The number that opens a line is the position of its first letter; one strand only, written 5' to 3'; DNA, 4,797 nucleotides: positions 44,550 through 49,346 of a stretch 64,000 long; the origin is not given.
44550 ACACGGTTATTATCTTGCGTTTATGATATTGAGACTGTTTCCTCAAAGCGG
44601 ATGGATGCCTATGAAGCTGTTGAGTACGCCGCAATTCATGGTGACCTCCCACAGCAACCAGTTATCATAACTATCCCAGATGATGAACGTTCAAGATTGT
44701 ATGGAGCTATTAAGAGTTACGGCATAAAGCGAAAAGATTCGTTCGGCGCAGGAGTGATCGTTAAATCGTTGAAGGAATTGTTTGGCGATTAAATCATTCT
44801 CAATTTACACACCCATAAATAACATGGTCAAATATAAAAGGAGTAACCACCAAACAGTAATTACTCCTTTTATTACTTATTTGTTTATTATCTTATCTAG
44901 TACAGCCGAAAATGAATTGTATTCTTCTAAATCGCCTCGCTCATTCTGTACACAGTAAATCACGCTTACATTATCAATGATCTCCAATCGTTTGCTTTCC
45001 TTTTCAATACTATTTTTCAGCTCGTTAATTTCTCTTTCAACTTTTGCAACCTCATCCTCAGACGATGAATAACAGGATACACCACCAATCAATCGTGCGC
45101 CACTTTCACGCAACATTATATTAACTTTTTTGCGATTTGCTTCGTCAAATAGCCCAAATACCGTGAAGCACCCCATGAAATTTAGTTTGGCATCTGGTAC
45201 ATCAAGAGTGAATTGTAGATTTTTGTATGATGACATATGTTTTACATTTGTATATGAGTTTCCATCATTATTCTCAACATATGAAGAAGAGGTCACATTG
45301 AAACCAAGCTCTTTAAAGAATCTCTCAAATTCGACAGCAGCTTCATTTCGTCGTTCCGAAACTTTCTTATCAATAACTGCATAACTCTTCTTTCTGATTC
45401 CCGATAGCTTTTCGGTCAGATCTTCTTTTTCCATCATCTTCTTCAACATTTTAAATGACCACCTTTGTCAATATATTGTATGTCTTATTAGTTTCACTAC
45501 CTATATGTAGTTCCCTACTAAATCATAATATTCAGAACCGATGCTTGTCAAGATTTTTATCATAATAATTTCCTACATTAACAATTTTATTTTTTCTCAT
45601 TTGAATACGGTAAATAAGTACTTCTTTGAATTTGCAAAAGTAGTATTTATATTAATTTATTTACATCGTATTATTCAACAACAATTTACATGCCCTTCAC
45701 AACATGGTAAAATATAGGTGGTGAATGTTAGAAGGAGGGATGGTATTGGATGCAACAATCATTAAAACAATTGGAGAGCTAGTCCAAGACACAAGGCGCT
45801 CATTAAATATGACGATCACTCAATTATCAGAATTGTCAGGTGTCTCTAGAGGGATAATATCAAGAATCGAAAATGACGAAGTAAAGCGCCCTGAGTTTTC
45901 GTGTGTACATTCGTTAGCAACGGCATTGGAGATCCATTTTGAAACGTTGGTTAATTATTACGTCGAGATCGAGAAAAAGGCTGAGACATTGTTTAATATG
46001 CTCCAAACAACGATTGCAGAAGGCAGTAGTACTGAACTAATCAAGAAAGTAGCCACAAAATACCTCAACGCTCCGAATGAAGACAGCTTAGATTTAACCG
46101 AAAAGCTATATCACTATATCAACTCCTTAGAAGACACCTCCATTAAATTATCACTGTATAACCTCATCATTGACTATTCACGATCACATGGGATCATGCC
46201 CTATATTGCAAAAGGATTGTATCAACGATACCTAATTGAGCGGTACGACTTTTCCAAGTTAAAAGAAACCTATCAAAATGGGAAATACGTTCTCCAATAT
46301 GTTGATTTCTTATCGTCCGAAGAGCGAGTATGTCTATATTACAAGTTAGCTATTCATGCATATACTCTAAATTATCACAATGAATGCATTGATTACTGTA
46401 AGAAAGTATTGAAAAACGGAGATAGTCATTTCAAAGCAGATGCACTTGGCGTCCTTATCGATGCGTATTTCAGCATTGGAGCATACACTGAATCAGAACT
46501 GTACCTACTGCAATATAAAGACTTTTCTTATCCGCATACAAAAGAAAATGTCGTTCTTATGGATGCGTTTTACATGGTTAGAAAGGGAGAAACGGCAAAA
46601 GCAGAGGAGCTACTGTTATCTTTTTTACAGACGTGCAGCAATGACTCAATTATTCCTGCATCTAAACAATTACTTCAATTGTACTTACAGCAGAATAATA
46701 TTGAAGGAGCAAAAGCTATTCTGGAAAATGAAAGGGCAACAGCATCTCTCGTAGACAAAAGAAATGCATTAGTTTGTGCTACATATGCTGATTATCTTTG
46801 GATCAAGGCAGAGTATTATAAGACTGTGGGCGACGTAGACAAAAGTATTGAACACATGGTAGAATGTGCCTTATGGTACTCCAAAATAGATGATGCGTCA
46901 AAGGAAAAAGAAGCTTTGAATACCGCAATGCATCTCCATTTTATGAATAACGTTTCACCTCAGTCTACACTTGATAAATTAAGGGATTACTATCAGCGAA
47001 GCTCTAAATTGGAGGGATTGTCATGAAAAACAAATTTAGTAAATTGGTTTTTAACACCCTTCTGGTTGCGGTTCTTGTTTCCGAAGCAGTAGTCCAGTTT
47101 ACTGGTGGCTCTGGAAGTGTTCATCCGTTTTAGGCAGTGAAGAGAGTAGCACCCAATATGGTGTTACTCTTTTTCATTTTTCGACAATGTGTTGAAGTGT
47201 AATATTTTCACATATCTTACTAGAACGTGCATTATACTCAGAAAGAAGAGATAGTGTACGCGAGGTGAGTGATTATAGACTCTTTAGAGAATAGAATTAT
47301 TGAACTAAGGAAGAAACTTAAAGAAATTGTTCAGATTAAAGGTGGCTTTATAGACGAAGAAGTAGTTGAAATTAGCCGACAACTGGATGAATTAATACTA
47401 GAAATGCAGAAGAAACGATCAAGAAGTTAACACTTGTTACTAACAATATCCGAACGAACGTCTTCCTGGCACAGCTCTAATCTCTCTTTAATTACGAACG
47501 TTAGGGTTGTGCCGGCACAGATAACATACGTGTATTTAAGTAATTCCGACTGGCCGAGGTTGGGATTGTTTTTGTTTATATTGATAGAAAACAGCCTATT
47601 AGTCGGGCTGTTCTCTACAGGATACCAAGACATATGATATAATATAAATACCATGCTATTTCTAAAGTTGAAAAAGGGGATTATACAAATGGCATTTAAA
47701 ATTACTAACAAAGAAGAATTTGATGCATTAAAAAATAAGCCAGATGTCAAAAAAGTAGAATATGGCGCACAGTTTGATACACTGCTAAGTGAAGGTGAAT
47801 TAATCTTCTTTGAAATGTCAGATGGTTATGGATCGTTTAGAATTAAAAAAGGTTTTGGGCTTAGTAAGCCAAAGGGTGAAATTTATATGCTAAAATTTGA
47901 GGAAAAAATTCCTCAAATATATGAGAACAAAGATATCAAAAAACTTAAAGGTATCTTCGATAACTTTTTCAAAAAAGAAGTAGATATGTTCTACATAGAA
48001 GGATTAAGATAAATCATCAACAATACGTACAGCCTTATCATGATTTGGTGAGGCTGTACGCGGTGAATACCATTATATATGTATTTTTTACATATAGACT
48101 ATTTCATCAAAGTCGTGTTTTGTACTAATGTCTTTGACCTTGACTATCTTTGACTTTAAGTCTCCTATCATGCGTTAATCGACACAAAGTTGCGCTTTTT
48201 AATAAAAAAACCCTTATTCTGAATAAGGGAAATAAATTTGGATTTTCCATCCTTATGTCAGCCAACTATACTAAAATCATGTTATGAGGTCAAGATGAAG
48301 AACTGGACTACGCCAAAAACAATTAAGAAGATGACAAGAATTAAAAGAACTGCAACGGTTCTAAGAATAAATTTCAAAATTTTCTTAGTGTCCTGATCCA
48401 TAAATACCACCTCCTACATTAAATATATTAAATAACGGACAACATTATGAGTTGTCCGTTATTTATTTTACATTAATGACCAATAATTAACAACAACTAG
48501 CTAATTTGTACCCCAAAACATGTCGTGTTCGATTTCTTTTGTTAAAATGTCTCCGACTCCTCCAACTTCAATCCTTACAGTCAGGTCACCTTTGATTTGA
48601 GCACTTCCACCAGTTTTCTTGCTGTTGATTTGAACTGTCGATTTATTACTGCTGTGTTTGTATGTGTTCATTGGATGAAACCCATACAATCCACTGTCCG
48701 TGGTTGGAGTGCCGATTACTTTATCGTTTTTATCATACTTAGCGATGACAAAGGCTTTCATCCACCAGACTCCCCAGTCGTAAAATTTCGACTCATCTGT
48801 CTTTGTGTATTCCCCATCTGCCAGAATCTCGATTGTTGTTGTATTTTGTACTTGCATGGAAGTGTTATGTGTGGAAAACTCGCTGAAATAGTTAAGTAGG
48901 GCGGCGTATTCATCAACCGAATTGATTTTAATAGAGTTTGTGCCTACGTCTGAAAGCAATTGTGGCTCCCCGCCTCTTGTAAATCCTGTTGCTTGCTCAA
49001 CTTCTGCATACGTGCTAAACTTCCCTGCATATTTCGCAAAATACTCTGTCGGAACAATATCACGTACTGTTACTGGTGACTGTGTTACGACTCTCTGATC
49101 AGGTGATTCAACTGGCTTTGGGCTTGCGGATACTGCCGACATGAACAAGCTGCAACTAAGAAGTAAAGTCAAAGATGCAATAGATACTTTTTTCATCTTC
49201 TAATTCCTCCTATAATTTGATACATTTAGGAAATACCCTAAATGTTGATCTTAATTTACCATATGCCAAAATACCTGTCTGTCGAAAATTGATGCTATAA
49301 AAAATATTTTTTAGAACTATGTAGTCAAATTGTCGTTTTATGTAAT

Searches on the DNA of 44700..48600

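Call 31: search_rna_families(source=window, start=44700, end=48600, threshold=evalue, max_evalue=1)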
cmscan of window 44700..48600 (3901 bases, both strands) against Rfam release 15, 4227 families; matches with E-value up to 1: 1.
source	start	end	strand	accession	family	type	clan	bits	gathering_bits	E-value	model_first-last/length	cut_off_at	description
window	48380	48470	+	RF02074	STnc240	Gene; sRNA;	-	26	55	0.9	1-77/77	no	Enterobacterial sRNA STnc240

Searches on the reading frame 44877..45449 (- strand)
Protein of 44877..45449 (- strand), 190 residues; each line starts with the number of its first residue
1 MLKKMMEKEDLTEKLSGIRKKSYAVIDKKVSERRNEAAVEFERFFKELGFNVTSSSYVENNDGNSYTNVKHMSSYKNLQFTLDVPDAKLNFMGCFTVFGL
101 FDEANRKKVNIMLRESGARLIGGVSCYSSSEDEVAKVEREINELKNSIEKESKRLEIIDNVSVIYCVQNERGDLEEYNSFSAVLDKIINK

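Call 8: search_protein_families(library=pfam, proteins=[window:44877-45449:-], max_evalue=0.1)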
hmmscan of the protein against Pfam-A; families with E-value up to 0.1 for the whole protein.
window:44877-45449:- (190 aa): 2 families
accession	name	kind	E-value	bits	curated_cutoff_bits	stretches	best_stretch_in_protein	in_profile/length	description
PF22299.1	BRISC_FAM175B_helical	-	0.022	14.9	27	1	128-148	42-62/62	BRISC complex subunit FAM175B, helical domain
PF23406.1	ZNF380_CC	-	0.082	13.8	28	0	32-72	19-59/81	ZNF380 coiled-coil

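Call 9: search_protein_families(library=ncbifam, proteins=[window:44877-45449:-], max_evalue=0.1)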
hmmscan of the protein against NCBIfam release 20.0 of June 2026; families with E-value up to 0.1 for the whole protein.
window:44877-45449:- (190 aa): 1 family
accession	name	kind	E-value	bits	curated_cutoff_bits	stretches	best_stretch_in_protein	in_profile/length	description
NF004734.0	PRK06074.2-1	equivalog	0.022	14.8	169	1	3-80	10-81/164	NADH-quinone oxidoreductase subunit C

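Call 35: search_protein_families(library=phrogs, proteins=[window:44877-45449:-], max_evalue=0.001)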
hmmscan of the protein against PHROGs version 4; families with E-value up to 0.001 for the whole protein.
window:44877-45449:- (190 aa): 1 family
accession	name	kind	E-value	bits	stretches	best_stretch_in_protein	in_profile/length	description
phrog_22061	-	unknown function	2.3e-19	71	1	1-189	1-193/193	-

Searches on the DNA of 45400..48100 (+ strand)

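Call 3: search_dna_similar(query=window:45400-48100:+, collection=phages, mode=near, max_rows=30)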
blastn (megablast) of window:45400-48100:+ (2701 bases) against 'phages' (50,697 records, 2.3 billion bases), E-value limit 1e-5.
No match.

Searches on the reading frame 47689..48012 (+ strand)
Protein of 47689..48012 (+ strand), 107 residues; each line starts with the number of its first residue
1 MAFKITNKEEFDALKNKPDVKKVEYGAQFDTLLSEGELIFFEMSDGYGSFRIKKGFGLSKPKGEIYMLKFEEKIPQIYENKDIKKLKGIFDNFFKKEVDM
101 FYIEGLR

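Call 8: search_protein_families(library=pfam, proteins=[window:47689-48012:+], max_evalue=0.1)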
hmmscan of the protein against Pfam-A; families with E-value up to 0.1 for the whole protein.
window:47689-48012:+ (107 aa): 0 families

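Call 9: search_protein_families(library=ncbifam, proteins=[window:47689-48012:+], max_evalue=0.1)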
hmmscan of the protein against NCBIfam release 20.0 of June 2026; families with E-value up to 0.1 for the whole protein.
window:47689-48012:+ (107 aa): 0 families

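Call 32: search_dna_similar(query=window:47689-48012:+, collection=phages, mode=protein, max_evalue=0.001, max_rows=15)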
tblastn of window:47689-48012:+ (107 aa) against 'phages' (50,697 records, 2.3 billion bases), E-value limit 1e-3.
No match.

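Call 35: search_protein_families(library=phrogs, proteins=[window:47689-48012:+], max_evalue=0.001)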
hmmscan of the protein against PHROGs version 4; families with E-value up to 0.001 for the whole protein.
window:47689-48012:+ (107 aa): 0 families

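Call 54: find_homologous_proteins(query=window:47689-48012:+, max_evalue=0.001)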
Query window:47689-48012:+ (107 aa): 1 proteins with E <= 0.001 among 6 candidates.
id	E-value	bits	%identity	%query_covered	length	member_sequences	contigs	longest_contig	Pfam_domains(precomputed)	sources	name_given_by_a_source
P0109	7.3e-62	224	100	100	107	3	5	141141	-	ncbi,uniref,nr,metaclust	ncbi:hypothetical protein M5X00_25770 [Paenibacillus alvei]|uniref:hypothetical protein n=1 Tax=Paen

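Call 55: find_encoding_contigs(protein=P0109, flank=6000, max_places=8)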
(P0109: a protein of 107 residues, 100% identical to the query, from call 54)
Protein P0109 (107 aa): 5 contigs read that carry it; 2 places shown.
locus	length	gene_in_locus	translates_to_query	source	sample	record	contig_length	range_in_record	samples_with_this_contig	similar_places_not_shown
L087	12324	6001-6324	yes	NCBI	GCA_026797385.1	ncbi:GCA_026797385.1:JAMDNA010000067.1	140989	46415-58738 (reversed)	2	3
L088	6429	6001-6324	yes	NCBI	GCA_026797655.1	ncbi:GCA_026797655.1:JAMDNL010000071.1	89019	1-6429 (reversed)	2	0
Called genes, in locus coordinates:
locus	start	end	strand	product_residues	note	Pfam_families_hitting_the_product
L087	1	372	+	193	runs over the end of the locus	PF05866:RusA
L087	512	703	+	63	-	-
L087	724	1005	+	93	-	-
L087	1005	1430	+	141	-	-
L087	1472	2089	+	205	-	-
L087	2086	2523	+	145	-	-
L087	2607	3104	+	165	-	-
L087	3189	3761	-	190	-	-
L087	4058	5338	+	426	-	PF01381:HTH_3 (weak), PF13443:HTH_26 (weak)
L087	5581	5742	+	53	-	PF09388:SpoOE-like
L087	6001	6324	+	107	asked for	-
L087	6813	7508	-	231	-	-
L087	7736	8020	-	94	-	-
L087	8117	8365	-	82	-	-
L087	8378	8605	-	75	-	-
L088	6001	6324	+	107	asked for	-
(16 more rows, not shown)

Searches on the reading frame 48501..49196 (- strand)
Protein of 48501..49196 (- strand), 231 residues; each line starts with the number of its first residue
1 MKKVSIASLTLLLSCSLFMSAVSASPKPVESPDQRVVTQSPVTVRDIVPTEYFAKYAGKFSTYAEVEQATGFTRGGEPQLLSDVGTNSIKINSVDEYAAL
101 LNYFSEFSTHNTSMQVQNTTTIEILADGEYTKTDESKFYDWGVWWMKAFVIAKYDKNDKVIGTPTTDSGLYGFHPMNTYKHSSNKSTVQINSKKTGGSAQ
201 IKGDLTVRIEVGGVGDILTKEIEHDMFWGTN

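Call 8: search_protein_families(library=pfam, proteins=[window:48501-49196:-], max_evalue=0.1)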
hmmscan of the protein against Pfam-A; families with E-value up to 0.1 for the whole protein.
window:48501-49196:- (231 aa): 1 family
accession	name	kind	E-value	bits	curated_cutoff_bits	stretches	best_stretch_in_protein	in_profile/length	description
PF18762.7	Kinase-PolyVal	-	0.022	15.2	27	1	54-113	9-70/160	Serine/Threonine/Tyrosine Kinase found in polyvalent proteins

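Call 35: search_protein_families(library=phrogs, proteins=[window:48501-49196:-], max_evalue=0.001)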
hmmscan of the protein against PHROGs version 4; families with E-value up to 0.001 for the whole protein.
window:48501-49196:- (231 aa): 0 families
